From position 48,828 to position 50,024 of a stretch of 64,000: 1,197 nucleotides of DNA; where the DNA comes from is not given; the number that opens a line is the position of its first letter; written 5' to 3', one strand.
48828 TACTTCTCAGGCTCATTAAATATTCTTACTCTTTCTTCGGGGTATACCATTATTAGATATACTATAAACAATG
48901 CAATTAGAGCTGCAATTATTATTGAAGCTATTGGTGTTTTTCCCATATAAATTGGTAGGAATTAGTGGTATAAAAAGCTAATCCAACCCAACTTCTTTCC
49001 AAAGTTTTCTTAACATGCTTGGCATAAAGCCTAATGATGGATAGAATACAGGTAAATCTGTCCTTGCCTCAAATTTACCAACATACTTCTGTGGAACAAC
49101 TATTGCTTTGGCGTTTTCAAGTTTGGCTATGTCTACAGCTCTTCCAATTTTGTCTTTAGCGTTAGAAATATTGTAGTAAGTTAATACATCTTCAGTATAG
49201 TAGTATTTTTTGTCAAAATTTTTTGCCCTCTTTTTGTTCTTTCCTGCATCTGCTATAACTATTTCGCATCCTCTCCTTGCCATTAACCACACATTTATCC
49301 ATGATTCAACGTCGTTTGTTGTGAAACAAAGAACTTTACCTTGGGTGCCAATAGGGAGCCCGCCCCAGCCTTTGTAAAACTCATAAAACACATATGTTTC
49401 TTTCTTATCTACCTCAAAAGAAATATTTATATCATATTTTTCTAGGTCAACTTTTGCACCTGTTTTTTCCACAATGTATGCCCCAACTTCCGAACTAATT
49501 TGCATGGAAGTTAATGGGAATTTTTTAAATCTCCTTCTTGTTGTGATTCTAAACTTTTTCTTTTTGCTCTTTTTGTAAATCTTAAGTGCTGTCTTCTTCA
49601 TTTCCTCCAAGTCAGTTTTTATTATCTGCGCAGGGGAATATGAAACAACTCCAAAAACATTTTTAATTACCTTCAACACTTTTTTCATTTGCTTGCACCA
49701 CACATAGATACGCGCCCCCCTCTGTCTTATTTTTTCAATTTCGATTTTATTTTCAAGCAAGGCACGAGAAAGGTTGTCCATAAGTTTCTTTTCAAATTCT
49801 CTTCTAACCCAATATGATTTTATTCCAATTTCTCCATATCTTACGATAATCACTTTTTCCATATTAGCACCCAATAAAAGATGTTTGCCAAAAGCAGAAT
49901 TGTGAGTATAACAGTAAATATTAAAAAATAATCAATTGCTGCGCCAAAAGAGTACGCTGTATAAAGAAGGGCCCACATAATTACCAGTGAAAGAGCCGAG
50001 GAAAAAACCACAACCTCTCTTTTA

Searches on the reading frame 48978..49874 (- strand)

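Call 6: search_protein_families(library=pfam, proteins=[window:48978-49874:-], max_evalue=0.001)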
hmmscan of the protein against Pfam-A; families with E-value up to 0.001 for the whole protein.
window:48978-49874:- (298 aa): 3 families
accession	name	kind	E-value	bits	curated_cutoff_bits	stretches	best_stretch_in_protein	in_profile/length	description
PF02926.22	THUMP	-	2.9e-16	60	20.6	1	87-163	2-82/84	THUMP domain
PF22025.1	ThiI_fer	-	1.8e-15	57.5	25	1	8-80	1-72/72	ThiI ferredoxin-like domain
PF02568.20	ThiI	-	0.00078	19.5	20.5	0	176-235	1-60/197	Thiamine biosynthesis protein (ThiI)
